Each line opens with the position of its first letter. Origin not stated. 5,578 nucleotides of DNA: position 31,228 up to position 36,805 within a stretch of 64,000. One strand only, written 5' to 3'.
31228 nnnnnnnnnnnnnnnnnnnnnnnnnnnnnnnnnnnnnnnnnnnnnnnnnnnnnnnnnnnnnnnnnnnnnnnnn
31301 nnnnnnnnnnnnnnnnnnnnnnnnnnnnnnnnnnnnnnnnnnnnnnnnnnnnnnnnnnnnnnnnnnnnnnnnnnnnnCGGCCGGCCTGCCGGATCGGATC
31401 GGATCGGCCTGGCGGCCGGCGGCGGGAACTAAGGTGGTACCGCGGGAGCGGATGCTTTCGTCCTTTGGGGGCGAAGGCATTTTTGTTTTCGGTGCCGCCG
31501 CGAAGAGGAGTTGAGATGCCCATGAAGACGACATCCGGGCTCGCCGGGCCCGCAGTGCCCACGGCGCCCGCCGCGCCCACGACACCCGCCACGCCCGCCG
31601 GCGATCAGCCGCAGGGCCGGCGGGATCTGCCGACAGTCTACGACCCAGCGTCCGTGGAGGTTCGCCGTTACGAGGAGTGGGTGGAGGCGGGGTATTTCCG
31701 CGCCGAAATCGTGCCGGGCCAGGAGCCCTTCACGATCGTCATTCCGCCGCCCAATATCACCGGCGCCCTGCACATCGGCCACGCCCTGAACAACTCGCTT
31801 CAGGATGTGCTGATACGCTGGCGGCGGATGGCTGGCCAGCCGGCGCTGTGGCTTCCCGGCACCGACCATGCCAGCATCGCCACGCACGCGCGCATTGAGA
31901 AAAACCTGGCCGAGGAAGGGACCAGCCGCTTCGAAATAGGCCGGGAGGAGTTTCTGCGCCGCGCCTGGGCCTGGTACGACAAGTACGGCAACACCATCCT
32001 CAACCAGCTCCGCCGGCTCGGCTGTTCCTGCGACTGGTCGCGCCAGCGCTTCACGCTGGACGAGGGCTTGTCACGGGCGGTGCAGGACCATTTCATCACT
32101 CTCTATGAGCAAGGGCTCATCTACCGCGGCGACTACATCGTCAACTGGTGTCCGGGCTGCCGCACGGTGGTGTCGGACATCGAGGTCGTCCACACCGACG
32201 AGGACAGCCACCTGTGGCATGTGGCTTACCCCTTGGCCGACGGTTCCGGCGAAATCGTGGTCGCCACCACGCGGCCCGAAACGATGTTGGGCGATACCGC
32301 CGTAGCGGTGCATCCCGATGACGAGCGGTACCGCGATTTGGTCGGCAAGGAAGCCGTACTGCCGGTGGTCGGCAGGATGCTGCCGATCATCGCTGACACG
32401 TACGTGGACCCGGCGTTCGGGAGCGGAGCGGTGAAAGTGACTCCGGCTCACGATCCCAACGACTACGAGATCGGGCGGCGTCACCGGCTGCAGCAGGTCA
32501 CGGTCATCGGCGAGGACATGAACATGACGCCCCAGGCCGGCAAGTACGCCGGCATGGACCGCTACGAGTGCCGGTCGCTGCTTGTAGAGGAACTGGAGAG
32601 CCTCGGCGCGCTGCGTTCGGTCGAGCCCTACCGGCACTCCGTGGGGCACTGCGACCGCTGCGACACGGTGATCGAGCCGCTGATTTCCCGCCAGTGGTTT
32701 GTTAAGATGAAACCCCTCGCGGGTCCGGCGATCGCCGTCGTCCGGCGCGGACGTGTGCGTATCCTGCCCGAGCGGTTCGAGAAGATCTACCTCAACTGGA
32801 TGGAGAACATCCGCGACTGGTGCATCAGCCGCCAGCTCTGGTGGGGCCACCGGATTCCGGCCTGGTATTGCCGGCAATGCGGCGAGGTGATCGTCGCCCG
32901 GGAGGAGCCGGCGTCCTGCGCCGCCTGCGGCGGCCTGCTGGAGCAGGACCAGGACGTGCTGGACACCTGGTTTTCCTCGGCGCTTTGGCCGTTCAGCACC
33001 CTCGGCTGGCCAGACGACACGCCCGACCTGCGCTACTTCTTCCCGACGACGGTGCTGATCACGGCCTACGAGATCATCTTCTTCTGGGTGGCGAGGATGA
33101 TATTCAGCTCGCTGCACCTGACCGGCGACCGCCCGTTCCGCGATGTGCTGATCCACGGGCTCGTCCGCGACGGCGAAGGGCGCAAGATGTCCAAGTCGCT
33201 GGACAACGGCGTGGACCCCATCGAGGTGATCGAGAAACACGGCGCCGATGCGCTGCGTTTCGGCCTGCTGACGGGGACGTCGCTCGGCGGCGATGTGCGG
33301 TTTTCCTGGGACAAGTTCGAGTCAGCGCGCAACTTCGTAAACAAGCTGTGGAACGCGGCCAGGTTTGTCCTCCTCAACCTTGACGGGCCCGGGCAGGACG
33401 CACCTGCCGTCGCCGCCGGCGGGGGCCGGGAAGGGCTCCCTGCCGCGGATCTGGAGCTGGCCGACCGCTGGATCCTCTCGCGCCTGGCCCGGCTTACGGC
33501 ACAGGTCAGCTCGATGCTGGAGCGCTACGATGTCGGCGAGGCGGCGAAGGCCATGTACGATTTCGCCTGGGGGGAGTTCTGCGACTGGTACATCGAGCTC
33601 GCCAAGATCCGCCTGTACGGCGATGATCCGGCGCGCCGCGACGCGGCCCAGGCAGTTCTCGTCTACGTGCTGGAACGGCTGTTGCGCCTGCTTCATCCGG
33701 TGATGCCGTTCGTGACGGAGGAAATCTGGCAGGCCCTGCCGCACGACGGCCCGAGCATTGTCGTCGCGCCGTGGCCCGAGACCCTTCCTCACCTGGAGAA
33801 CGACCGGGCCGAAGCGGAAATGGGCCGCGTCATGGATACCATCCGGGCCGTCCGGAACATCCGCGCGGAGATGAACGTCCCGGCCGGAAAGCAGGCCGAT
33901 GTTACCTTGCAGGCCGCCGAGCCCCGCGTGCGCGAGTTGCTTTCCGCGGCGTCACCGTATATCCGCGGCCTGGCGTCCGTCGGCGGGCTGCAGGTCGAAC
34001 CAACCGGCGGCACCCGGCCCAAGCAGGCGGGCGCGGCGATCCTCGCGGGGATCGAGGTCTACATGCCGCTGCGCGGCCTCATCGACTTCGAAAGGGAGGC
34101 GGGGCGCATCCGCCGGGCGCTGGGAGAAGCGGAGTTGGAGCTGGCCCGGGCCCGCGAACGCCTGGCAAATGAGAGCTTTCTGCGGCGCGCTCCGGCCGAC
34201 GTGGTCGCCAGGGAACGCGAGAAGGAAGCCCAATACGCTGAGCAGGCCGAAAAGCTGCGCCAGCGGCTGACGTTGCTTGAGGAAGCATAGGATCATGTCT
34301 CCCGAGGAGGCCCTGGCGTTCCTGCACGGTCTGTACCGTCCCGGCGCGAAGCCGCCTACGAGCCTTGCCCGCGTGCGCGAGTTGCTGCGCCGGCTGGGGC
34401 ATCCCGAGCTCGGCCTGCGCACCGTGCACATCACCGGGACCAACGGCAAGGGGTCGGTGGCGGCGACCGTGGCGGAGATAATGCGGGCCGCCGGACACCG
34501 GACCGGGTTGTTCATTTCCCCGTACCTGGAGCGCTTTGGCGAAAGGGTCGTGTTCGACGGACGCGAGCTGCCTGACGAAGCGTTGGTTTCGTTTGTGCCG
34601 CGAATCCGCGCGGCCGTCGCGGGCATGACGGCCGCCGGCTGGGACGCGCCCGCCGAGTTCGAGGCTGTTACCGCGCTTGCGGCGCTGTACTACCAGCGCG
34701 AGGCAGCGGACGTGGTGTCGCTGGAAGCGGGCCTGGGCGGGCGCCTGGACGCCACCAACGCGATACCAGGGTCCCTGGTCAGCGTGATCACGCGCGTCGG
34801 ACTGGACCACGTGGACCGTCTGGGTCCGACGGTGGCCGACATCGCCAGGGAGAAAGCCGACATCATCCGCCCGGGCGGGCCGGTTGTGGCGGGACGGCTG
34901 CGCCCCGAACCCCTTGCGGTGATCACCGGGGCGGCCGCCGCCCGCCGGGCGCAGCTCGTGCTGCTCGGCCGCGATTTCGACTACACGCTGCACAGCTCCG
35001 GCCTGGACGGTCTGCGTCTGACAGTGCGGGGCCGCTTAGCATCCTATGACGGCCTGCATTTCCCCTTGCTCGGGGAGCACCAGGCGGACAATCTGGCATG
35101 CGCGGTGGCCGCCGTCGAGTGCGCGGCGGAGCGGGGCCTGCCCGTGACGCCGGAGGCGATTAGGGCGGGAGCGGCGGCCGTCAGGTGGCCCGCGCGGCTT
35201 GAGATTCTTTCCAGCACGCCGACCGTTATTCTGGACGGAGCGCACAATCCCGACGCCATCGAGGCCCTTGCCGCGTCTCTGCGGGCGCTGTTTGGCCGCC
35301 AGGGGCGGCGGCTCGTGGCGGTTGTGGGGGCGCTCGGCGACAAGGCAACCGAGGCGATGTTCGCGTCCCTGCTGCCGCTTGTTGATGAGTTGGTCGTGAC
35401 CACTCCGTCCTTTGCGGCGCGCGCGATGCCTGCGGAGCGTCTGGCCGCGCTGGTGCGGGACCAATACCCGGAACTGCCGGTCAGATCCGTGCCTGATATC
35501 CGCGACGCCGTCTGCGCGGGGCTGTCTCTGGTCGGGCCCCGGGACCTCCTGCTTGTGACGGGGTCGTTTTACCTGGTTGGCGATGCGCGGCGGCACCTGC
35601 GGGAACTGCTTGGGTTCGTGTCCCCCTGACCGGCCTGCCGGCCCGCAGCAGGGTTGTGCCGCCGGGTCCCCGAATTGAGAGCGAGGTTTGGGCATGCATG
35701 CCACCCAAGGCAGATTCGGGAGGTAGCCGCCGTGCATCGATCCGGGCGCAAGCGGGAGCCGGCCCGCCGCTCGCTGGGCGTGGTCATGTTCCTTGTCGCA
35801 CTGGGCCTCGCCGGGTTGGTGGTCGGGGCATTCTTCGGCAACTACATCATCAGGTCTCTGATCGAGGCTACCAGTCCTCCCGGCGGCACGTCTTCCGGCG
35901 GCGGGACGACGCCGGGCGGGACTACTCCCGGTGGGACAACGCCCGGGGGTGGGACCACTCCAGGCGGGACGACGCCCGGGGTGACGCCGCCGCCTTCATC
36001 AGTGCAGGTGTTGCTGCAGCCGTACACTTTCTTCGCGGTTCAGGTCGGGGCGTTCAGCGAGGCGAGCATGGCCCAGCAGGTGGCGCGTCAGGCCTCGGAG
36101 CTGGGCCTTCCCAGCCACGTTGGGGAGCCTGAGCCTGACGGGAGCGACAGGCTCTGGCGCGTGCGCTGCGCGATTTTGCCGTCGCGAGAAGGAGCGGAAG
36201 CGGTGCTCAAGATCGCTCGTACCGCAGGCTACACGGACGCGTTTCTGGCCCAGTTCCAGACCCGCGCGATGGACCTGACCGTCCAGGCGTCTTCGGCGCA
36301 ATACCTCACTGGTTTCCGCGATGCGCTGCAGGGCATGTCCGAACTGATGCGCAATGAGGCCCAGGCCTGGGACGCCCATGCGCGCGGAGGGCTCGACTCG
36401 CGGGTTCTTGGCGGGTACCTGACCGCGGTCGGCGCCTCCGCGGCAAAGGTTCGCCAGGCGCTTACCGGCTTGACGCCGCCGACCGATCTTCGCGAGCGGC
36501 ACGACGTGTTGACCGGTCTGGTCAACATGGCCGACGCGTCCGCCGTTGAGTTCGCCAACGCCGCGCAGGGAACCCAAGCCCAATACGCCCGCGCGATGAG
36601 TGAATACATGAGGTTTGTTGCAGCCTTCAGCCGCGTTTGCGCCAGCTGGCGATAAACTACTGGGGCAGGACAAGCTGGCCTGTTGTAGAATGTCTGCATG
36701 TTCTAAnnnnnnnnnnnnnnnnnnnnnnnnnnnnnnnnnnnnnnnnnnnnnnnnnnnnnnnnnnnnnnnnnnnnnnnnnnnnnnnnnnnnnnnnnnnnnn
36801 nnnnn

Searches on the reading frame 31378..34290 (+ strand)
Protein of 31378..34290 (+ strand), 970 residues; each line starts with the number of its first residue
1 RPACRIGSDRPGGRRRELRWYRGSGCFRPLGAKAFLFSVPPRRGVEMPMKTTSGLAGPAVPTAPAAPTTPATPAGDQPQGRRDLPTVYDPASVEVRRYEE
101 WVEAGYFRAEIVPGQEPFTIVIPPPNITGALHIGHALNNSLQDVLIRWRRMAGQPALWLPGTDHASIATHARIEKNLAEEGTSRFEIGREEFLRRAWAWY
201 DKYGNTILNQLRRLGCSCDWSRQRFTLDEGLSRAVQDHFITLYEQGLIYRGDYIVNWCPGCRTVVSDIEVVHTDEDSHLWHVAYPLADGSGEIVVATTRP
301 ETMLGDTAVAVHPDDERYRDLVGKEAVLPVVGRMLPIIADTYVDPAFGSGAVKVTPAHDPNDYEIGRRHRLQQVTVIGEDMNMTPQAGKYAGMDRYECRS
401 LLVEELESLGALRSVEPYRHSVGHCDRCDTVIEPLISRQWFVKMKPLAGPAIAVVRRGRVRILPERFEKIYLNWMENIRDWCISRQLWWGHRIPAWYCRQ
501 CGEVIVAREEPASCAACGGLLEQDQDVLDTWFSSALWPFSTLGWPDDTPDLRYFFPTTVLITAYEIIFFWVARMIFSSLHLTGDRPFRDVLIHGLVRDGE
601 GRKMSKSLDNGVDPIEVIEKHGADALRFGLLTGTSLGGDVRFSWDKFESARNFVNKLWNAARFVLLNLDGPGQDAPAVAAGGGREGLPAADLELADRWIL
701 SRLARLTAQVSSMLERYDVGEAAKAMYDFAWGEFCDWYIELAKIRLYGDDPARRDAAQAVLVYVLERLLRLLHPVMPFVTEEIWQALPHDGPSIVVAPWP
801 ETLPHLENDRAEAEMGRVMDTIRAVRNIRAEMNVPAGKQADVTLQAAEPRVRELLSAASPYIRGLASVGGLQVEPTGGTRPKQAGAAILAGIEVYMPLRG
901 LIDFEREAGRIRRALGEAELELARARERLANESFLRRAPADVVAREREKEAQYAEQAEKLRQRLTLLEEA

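Call 31: search_protein_families(library=pfam, proteins=[window:31378-34290:+], max_evalue=0.00001)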
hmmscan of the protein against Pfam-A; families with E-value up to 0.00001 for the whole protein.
window:31378-34290:+ (970 aa): 5 families
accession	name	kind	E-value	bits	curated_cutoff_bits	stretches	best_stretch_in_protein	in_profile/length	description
PF00133.28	tRNA-synt_1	-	9.4e-136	453.3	22.7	1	97-643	2-414/414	tRNA synthetases class I (I, L, M and V)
PF08264.19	Anticodon_1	-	1.7e-45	155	25.1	1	696-843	1-147/148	Anticodon-binding domain of tRNA ligase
PF09334.17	tRNA-synt_1g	-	9.7e-23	81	20.1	1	590-659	315-385/391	tRNA synthetases class I (M)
PF10458.14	Val_tRNA-synt_C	-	4.8e-16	59.2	25.9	1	903-967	1-65/66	Valyl tRNA synthetase tRNA binding arm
PF13603.12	tRNA-synt_1_2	-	4.3e-09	36.5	25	1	323-381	86-144/185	Leucyl-tRNA synthetase, editing domain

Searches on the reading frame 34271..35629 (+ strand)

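Call 31: search_protein_families(library=pfam, proteins=[window:34271-35629:+], max_evalue=0.00001)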
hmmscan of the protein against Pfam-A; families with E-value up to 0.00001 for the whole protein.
window:34271-35629:+ (452 aa): 2 families
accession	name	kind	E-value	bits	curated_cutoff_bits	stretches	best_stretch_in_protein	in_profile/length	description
PF02875.26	Mur_ligase_C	-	7.3e-23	82.2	28.4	1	309-433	2-127/127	Mur ligase, glutamate ligase domain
PF08245.18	Mur_ligase_M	-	6.2e-08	33.3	24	0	169-282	81-200/200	Mur ligase middle domain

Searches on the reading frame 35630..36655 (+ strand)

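Call 31: search_protein_families(library=pfam, proteins=[window:35630-36655:+], max_evalue=0.00001)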
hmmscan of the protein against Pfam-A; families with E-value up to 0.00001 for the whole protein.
window:35630-36655:+ (341 aa): 1 family
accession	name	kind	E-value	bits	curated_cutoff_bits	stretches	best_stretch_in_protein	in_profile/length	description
PF05036.18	SPOR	-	1.1e-08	35.7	21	1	133-205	3-73/76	SPOR domain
